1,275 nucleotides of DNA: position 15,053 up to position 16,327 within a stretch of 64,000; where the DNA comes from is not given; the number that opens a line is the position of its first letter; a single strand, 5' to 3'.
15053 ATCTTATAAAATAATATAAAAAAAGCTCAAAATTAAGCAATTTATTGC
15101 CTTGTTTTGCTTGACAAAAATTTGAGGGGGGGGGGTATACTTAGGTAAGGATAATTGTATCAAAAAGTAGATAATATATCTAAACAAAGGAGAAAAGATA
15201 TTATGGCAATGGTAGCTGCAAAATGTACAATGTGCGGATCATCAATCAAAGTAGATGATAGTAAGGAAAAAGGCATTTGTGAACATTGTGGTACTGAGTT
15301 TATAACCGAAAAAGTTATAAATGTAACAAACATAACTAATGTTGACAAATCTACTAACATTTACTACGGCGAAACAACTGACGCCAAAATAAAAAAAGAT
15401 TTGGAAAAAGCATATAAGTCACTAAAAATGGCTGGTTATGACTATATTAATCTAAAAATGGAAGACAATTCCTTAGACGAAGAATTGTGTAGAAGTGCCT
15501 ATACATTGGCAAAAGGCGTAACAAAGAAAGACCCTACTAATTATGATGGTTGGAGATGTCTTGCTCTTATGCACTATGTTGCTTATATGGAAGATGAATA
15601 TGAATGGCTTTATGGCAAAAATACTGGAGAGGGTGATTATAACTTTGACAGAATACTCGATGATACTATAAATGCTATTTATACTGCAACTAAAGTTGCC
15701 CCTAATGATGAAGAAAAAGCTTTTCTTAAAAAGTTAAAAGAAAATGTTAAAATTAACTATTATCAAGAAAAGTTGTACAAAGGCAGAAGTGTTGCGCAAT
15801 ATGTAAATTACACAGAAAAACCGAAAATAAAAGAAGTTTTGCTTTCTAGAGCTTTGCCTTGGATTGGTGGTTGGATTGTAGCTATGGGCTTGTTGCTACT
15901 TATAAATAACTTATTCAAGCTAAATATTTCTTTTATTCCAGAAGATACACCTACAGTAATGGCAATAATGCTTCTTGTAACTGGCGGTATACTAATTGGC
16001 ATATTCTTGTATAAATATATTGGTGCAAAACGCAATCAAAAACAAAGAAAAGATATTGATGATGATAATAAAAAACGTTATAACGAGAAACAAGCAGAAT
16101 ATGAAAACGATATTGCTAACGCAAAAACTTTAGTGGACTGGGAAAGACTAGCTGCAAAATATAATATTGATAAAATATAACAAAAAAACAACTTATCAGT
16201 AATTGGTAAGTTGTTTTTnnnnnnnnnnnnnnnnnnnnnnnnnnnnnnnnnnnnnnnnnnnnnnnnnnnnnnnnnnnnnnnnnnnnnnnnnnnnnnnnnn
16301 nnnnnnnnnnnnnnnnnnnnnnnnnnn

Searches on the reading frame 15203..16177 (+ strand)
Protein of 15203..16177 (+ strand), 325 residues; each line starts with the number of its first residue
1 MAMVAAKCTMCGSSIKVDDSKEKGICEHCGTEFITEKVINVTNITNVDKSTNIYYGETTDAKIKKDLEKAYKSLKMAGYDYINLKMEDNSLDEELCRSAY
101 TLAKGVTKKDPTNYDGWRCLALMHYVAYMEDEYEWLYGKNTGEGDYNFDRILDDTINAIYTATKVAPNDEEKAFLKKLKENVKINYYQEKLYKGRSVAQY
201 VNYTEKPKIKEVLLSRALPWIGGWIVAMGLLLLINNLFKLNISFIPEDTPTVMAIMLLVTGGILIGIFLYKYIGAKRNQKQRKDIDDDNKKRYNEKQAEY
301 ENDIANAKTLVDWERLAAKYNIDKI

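Call 6: search_protein_families(library=pfam, proteins=[window:15203-16177:+], max_evalue=0.1)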
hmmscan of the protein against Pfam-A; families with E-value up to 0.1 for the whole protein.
window:15203-16177:+ (325 aa): 5 families
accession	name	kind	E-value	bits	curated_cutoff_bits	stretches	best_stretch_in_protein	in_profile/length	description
PF21344.3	Zn_ribbon_LysW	-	0.0037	17.3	27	1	6-32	1-30/46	Alpha-aminoadipate carrier protein LysW-like, globular domain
PF14163.11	SieB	-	0.02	15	26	1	224-292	4-74/147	Super-infection exclusion protein B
PF03862.18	SpoVAC_SpoVAEB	-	0.029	15.1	25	1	220-274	7-58/117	SpoVAC/SpoVAEB sporulation membrane protein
PF16118.10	DUF4834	-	0.042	15.2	27.8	0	252-307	9-64/99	Domain of unknown function (DUF4834)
PF06295.17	ZapG-like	-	0.042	14.3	33.5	0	258-320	6-65/123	Z-ring associated protein G-like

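Call 7: find_homologous_proteins(query=window:15203-16177:+)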
Query window:15203-16177:+ (325 aa): 16 proteins with E <= 0.001 among 1877 candidates.
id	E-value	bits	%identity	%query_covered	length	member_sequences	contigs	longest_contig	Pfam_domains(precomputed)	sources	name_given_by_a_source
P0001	4.8e-215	731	100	100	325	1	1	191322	-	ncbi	-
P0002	1.3e-141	490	68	100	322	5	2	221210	-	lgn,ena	-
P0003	1.2e-140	486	66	100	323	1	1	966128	-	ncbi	-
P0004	5.6e-126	438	62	100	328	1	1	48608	-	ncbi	-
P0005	5.5e-118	412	61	100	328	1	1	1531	-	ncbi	-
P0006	1.5e-115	404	59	100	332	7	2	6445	-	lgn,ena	-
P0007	2.0e-115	404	59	100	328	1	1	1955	-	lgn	-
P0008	7.7e-110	385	56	100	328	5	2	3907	-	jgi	-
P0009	3.6e-86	307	46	100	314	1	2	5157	-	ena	-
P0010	5.1e-22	97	83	18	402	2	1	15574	-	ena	-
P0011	7.0e-22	96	83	18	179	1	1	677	-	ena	-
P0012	1.1e-21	96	56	33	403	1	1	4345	-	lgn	-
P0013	1.8e-21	95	82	18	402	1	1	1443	-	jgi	jgi:hypothetical protein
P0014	1.3e-17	82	65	21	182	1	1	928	-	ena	-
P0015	5.0e-17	80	34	67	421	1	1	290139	-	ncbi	-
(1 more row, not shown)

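Call 8: find_encoding_contigs(protein=window:15203-16177:+, flank=3000, max_places=10)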
Protein window:15203-16177:+ (325 aa): no gene with exactly this product is on record in the collection.

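Call 9: find_encoding_contigs(protein=P0001, flank=3000, max_places=5)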
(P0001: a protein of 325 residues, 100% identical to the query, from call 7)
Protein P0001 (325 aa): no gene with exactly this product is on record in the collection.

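Call 10: find_encoding_contigs(protein=P0002, flank=3000, max_places=5)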
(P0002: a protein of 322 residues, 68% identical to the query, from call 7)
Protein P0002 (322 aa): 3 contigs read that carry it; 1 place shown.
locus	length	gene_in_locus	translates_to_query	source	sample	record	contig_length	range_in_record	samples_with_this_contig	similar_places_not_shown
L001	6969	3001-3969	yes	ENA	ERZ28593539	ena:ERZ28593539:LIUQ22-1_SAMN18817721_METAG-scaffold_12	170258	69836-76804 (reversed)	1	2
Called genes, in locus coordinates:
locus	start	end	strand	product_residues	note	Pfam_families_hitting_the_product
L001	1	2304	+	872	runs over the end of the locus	PF00133:tRNA-synt_1, PF09334:tRNA-synt_1g, PF13603:tRNA-synt_1_2, PF09334:tRNA-synt_1g, PF08264:Anticodon_1, PF10458:Val_tRNA-synt_C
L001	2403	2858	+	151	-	-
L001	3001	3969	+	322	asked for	-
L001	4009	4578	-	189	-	PF14277:DUF4364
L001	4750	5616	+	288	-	-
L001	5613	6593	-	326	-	-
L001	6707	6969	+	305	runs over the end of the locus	PF00005:ABC_tran, PF13304:AAA_21 (faint)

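Call 11: find_encoding_contigs(protein=P0003, flank=3000, max_places=5)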
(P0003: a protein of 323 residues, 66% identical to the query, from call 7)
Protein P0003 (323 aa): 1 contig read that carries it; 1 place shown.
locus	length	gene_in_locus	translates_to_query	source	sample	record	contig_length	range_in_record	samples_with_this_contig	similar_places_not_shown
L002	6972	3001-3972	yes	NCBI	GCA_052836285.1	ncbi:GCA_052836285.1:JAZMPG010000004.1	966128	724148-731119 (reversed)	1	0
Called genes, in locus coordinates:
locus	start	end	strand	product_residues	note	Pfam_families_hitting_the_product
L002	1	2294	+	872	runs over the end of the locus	PF00133:tRNA-synt_1, PF09334:tRNA-synt_1g, PF13603:tRNA-synt_1_2, PF09334:tRNA-synt_1g, PF08264:Anticodon_1, PF10458:Val_tRNA-synt_C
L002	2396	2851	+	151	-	-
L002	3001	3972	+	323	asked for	-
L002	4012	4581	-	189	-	PF14277:DUF4364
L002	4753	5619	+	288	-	-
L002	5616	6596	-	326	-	-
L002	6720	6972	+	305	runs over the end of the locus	PF00005:ABC_tran, PF13304:AAA_21 (faint)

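Call 14: find_encoding_contigs(protein=P0004, flank=3000, max_places=5)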
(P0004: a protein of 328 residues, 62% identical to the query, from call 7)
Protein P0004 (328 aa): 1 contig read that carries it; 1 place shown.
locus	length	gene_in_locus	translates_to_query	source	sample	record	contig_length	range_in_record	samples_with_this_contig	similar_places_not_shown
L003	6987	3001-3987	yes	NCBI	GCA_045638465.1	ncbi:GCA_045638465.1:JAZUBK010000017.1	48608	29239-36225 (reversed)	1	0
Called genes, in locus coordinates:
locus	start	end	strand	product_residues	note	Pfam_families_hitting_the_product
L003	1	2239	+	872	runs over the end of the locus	PF00133:tRNA-synt_1, PF09334:tRNA-synt_1g, PF13603:tRNA-synt_1_2, PF09334:tRNA-synt_1g, PF08264:Anticodon_1, PF10458:Val_tRNA-synt_C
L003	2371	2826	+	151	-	-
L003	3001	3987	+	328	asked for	-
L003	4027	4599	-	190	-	PF14277:DUF4364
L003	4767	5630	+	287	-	-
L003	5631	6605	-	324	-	-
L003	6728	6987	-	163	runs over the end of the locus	PF00383:dCMP_cyt_deam_1, PF14437:MafB19-deam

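Call 15: find_encoding_contigs(protein=P0006, flank=3000, max_places=5)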
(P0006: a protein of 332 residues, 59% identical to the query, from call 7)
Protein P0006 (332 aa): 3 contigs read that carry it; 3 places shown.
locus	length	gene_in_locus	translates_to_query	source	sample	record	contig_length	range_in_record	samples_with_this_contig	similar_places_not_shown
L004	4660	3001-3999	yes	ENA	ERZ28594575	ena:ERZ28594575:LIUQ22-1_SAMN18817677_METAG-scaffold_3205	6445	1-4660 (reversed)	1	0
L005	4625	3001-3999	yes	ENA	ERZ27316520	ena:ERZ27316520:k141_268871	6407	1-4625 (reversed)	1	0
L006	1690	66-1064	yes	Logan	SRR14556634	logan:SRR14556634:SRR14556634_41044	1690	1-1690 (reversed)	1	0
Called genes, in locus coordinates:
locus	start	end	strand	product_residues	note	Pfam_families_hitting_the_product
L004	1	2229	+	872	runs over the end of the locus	PF00133:tRNA-synt_1, PF09334:tRNA-synt_1g, PF13603:tRNA-synt_1_2, PF09334:tRNA-synt_1g, PF08264:Anticodon_1, PF10458:Val_tRNA-synt_C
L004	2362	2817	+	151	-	-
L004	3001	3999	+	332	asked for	-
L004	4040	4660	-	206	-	?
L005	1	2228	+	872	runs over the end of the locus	PF00133:tRNA-synt_1, PF09334:tRNA-synt_1g, PF13603:tRNA-synt_1_2, PF09334:tRNA-synt_1g, PF08264:Anticodon_1, PF10458:Val_tRNA-synt_C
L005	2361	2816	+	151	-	-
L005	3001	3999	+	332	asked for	-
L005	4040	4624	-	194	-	?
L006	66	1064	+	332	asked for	-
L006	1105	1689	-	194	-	?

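Call 19: find_related_loci(query=A1, collection=genome_contigs, flank=3000)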
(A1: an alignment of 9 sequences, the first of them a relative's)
Query A1 (325 aa) in genome_contigs; peptide patterns used: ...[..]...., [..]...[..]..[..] (x = any residue, [..] = any of these).
130 stretches matched a pattern; 3 encode a relative of the query (tblastn E <= 1e-3); 3 distinct loci.
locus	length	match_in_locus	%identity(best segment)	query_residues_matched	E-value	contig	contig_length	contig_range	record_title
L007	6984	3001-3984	62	1-325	4e-123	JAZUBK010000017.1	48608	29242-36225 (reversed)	MAG: Clostridia bacterium isolate T1900045317_YK20190006.MAGScoT_cleanbin_000037 SGB_6316_k141_1375600, whole genome sho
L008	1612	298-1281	55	1-325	7e-120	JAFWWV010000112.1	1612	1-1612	MAG: Clostridia bacterium isolate RGIG6143 Sheep_Rectum-1__c543472, whole genome shotgun sequence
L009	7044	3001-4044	34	1-121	3e-11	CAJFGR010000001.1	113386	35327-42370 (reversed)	uncultured Ruminococcus sp. isolate Chicken_15_mag_173 genome assembly, contig: MAGpy_11413_15_idba_bin_173_fascaffold_1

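Call 20: find_related_loci(query=A1, collection=metagenome_contigs, flank=3000)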
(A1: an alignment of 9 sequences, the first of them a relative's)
Query A1 (325 aa) in metagenome_contigs; peptide patterns used: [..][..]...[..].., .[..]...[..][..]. (x = any residue, [..] = any of these).
307 stretches matched a pattern; 7 encode a relative of the query (tblastn E <= 1e-3); 7 distinct loci.
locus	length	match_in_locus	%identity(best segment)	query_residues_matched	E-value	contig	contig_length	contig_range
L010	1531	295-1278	61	1-325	2e-136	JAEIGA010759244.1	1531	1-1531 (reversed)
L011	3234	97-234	65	1-46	2e-15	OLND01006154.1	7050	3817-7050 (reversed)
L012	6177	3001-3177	50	1-62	3e-13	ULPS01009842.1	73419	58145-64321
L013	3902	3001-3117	54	1-39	2e-7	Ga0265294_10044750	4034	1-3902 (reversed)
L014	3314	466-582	54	1-39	2e-7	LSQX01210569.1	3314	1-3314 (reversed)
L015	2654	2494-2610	54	1-39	9e-7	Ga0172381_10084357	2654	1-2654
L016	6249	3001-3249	31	1-92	2e-6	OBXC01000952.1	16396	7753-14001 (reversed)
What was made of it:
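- Tried and rejected: They added few full-length relatives (calls 19, 20).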

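Call 22: find_encoding_contigs(protein=P0007, flank=3000, max_places=10)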
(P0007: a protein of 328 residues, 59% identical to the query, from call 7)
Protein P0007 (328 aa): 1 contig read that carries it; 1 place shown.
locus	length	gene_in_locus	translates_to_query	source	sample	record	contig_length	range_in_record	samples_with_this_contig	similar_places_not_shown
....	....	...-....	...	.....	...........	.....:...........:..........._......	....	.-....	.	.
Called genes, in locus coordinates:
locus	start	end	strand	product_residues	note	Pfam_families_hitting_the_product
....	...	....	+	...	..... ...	-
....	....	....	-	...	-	?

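Call 23: find_encoding_contigs(protein=P0008, flank=3000, max_places=10)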
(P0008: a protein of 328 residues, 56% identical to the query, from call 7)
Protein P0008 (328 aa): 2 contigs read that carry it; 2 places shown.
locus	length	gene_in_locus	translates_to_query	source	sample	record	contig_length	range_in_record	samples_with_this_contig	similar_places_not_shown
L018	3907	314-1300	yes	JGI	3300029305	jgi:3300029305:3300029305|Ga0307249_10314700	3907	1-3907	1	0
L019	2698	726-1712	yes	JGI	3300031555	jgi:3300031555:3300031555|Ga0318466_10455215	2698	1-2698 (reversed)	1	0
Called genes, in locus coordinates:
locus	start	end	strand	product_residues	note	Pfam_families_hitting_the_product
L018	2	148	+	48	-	?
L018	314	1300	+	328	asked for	-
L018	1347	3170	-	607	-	-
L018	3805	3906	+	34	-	?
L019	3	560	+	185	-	?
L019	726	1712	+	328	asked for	-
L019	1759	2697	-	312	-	?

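Call 24: find_encoding_contigs(protein=P0009, flank=3000, max_places=10)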
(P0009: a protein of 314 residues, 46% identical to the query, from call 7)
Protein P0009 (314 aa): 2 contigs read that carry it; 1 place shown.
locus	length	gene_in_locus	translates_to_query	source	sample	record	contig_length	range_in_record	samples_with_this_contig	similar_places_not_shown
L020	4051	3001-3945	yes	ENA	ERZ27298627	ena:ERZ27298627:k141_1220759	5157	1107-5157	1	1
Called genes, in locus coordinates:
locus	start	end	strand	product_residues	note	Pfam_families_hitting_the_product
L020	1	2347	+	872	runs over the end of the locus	PF00133:tRNA-synt_1, PF09334:tRNA-synt_1g, PF13603:tRNA-synt_1_2, PF09334:tRNA-synt_1g (weak), PF08264:Anticodon_1, PF10458:Val_tRNA-synt_C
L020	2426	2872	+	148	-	-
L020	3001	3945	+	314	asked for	-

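Call 28: search_protein_families(library=ncbifam, proteins=[window:15203-16177:+], max_evalue=0.1)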
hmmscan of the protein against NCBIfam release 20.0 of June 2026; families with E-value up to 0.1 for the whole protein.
window:15203-16177:+ (325 aa): 4 families
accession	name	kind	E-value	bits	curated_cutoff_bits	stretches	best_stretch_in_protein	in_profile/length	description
NF045939.1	MHJ_0274_fam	hypoth_equivalog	0.00092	19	80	1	252-301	2-51/165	MHJ_0274 family protein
NF041070.1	carrier_LysW_Arch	domain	0.011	15.7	75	1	5-34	2-34/57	alpha-aminoadipate/glutamate carrier protein LysW/ArgW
TIGR02838.1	spore_V_AC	equivalog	0.019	14.7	164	1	199-275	2-78/141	stage V sporulation protein AC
TIGR02098.1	MJ0042_CXXC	domain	0.098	12.4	20.9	0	5-21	2-18/38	MJ0042-type zinc finger domain-containing protein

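Call 29: search_protein_families(library=padloc, proteins=[window:15203-16177:+], max_evalue=0.1)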
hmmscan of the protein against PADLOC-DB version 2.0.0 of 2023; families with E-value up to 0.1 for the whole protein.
window:15203-16177:+ (325 aa): 4 families
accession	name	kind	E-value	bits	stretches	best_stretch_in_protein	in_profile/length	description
PDLC02364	PycTM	-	0.0082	14.5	0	49-109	81-128/160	-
PDLC01700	Cas12f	-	0.03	11.2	1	4-68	381-444/458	CAS-V-F; effector__SPE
PDLC02365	PycTM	-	0.033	12.5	0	237-308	41-110/165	-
PDLC01735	TniQ_V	-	0.048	11.5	0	4-33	145-174/184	TniQ_0_V-K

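Call 33: predict_structure(alignment_id=A1)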
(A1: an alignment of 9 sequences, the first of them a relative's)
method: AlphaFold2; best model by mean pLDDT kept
length: 325 residues; sequences in the alignment: 9
mean_pLDDT: 74.7   pTM: 0.56
mean pLDDT of the five models: 74.7, 73.2, 73.2, 71.1, 69.8
residues with pLDDT >= 90: 43; 70-90: 189; 50-70: 63; < 50: 30
segments of 3 or more residues with pLDDT < 50: 1-3, 36-58
pLDDT, mean of each block of 10 residues (from residue 1): 49 57 57 44 31 42 76 81 75 82 81 85 88 69 60 89 90 91 89 75 80 67 82 75 66 81 83 83 89 91 89 90 81
secondary structure, 60 per line:
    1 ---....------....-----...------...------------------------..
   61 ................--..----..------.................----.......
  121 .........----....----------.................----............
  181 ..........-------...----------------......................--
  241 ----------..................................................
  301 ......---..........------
elements in order: E4-7 E14-17 E23-25 E32-34 H59-76 H93-109 H114-129 H134-137 H148-164 H169-190 H217-238 H251-306 H310-319

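Call 35: search_protein_representatives(alignment_id=A1)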
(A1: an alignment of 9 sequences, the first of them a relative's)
Query: 9 sequences, 330 profile positions. Proteins with E-value up to 0.001 (for the whole library): 1940; up to 1e-10: 271; up to 1e-30: 5. The best 150 are listed.
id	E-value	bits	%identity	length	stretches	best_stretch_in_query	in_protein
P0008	1.5e-171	586.4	-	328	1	1-330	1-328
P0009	2.1e-140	484.1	-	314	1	1-330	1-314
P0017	6.0e-74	265.6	-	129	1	1-129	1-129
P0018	1.2e-38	149.6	-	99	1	1-70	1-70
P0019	1.3e-37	146.2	-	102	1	229-330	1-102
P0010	7.8e-29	117.3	-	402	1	1-76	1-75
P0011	8.6e-28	113.9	-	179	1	1-68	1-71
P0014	1.1e-23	100.4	-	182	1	1-67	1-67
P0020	3.2e-23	98.9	-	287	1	1-192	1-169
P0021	2.7e-19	86.0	-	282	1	1-74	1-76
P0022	4.6e-19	85.2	-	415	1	1-62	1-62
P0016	1.7e-18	83.3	-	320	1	1-85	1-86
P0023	3.5e-18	82.3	-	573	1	1-73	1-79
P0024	5.3e-18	81.7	-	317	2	1-59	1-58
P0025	2.8e-17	79.4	-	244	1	1-50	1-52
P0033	4.4e-15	72.1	-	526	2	1-71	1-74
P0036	6.1e-15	71.7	-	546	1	1-117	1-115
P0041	1.2e-14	70.7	-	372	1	1-48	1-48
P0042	1.5e-14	70.4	-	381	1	1-53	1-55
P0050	4.3e-14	68.9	-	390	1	1-54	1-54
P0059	8.9e-14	67.8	-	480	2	1-49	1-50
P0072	2.8e-13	66.2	-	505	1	1-55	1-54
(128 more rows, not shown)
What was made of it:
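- Closest known: Zinc-ribbon / TPR-like / C-terminal membrane-anchor proteins of Clostridia. Same: The first ~50 residues match about 1,900 cluster representatives (call 35).
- Closest known: Zinc-ribbon / TPR-like / C-terminal membrane-anchor proteins of Clostridia. Different: Full-length relatives are confined to a few clusters (calls 7, 35).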

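Call 38: search_protein_families(library=pfam, alignment_id=A2, max_evalue=0.001)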
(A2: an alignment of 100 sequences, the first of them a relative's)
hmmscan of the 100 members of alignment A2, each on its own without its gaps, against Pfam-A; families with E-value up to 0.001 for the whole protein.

A. member 1, P0001 (325 aa): 0 families

B. families by the number of members that match (of 100 scanned): 30 families (the first 25 are shown)
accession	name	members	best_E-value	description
PF00515.34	TPR_1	13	1.6e-07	Tetratricopeptide repeat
PF07719.23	TPR_2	13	2.6e-07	Tetratricopeptide repeat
PF13306.12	LRR_5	11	3.6e-71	BspA type Leucine rich repeat region (6 copies)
PF13855.12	LRR_8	7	2.3e-13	Leucine rich repeat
PF13428.12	TPR_14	5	1.7e-05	Tetratricopeptide repeat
PF00542.24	Ribosomal_L12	4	3.9e-06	Ribosomal protein L7/L12 C-terminal domain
PF13181.12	TPR_8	4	7.7e-05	Tetratricopeptide repeat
PF13248.11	Zn_ribbon_3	2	1.6e-05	zinc-ribbon domain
PF20990.2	DUF2207_C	2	2.7e-05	Predicted membrane protein (DUF2207) C-terminal domain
PF13414.12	TPR_11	2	7.4e-05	TPR repeat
PF14853.12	Fis1_TPR_C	2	0.00017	Fis1 C-terminal tetratricopeptide repeat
PF12773.13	DZR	1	2e-06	Double zinc ribbon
PF13176.12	TPR_7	1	4e-06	Tetratricopeptide repeat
PF08066.17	PMC2NT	1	4e-05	PMC2NT (NUC016) domain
PF14863.12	Alkyl_sulf_dimr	1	0.00019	Alkyl sulfatase dimerisation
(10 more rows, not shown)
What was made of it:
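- On TPR-repeat proteins: 13 of 100 proteins sharing the N-terminal module do carry Pfam TPR repeats (call 38).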

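Call 39: fold_search(model_id=the predicted structure, library=pdb)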
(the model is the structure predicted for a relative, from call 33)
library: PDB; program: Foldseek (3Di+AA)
matches with E <= 10: 702; with E <= 0.001: 0
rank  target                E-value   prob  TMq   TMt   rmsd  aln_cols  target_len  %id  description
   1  7p3r_B                3.6e-02  0.28  0.13  0.12  27.2       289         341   10  Helical structure of the toxin MakA from Vibrio cholera (released 2022-02-23)
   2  9kpz_C                1.2e-01  0.54  0.18  0.24  26.6       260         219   12  Structure of TolQRA complex at pH 5.4 from E.coli (released 2026-03-04)
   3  7a0g_AAA              1.2e-01  0.41  0.20  0.19  24.8       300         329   11  Structure of the SmhB pore of the tripartite alpha-pore forming toxin, Smh, from Serratia marcescens. (released 2021-03-31)
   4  9ddm_E                1.2e-01  0.35  0.16  0.21  27.0       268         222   12  E. coli TolAQR conformation I (released 2025-07-09)
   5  7a0g_EEE              1.3e-01  0.25  0.17  0.17  22.1       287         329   12  Structure of the SmhB pore of the tripartite alpha-pore forming toxin, Smh, from Serratia marcescens. (released 2021-03-31)
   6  9ddm_C                1.3e-01  0.33  0.15  0.20  26.9       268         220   12  E. coli TolAQR conformation I (released 2025-07-09)
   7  9kpz_B                1.4e-01  0.25  0.15  0.20  38.4       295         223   12  Structure of TolQRA complex at pH 5.4 from E.coli (released 2026-03-04)
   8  7obe_B                1.4e-01  0.25  0.13  0.10  20.5       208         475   16  X-ray structure of the phosphatase PAPP5 from Arabidopsis thaliana (released 2021-06-09)
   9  8vlw_B                1.6e-01  0.60  0.19  0.26  24.2       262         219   11  TolQ-TolR inner membrane protein complex from Acinetobacter baumannii (released 2025-01-15)
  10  8chy                  1.8e-01  0.11  0.11  0.12  29.1       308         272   15  Crystal structure of an 8-repeat consensus TPR superhelix with Zinc. (released 2024-02-21)
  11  6v8e_B                1.9e-01  0.87  0.15  0.39  11.0       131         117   21  Computationally designed C3-symmetric homotrimer from TPR repeat protein (released 2020-08-12)
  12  7p3r_A                1.9e-01  0.16  0.13  0.13  25.7       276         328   10  Helical structure of the toxin MakA from Vibrio cholera (released 2022-02-23)
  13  9zjw_A                2.0e-01  0.23  0.15  0.06  31.2       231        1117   13  Human sterile alpha motif domain-containing protein 9 (SAMD9), loss-of-function mutant R837A (released 2026-02-25)
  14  8tmi_E                2.2e-01  0.15  0.12  0.12  23.3       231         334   13  Cryo-EM structure of CorA in complex with conformation-specific synthetic antibody C18 and 100 uM MgCl2, State MG0.1-2 (released 2025-02-12)
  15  9cpc_1C               2.3e-01  0.57  0.19  0.28  34.7       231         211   13  Atomic model of porcine brain ventricles cilia doublet microtubule (48-nm periodicity) (released 2024-10-23)
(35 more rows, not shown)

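Call 41: list_cluster_members(proteins=[P0001, P0006, P0002])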
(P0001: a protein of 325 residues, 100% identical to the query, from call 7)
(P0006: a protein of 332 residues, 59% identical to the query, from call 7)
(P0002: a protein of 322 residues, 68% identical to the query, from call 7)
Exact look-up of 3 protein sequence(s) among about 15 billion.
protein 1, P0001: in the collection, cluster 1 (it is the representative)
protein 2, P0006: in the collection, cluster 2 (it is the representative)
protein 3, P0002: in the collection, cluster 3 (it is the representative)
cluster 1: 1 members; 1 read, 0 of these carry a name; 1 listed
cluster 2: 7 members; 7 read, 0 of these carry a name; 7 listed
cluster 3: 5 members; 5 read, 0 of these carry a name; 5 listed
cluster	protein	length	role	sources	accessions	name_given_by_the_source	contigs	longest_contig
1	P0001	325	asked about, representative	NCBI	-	-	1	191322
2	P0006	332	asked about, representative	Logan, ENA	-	-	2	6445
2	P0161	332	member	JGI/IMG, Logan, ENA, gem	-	-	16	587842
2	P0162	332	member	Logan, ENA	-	-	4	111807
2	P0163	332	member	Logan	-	-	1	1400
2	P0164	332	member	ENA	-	-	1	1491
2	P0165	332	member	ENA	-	-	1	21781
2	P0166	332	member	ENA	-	-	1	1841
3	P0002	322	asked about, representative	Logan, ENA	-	-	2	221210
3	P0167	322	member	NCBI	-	-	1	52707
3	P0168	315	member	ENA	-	-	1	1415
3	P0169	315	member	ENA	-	-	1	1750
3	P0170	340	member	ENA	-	-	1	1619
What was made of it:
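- On SSR-controlled (promoter-spacer) phase-variable contingency locus: This is not shown for the window's own lineage, which has only one contig (call 41).
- Tried and rejected: It gave no contig (calls 8, 9) and its 90% cluster has one member (call 41), so within-lineage tract comparison was impossible.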

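Call 42: find_encoding_contigs(protein=P0161, flank=1500, max_places=10)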
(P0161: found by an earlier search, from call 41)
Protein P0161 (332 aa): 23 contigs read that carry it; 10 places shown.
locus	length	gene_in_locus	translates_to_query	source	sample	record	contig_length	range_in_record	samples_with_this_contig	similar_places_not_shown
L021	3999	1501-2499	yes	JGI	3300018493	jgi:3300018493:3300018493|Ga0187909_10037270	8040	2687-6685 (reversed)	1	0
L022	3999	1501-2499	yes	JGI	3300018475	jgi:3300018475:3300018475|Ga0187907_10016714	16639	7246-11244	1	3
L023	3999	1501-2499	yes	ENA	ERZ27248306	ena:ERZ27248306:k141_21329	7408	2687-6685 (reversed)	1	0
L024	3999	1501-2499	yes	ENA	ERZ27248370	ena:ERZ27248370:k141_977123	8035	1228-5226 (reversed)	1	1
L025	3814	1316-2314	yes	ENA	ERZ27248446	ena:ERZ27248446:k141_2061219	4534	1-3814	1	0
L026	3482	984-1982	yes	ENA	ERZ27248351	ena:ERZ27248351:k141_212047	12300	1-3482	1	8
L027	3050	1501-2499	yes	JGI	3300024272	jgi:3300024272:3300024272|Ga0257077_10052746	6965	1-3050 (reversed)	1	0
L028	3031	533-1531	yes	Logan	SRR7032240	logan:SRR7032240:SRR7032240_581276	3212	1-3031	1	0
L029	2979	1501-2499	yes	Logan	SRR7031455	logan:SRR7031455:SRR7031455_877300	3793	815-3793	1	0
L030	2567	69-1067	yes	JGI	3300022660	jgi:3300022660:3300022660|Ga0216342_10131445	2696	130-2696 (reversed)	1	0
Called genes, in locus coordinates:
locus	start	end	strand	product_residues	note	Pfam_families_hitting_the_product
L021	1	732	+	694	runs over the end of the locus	?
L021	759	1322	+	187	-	-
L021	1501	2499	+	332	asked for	-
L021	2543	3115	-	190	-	PF14277:DUF4364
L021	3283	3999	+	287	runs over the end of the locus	-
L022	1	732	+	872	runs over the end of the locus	PF00133:tRNA-synt_1, PF09334:tRNA-synt_1g, PF13603:tRNA-synt_1_2, PF09334:tRNA-synt_1g, PF08264:Anticodon_1, PF10458:Val_tRNA-synt_C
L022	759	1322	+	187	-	-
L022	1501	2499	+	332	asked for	-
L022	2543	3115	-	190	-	PF14277:DUF4364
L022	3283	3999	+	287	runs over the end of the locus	-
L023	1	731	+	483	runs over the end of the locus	?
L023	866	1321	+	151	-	-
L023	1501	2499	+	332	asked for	-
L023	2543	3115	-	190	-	PF14277:DUF4364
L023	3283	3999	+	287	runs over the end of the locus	-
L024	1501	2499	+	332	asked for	-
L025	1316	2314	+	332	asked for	-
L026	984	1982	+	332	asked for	-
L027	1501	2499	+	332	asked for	-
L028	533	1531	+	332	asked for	-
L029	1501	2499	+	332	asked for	-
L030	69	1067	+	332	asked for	-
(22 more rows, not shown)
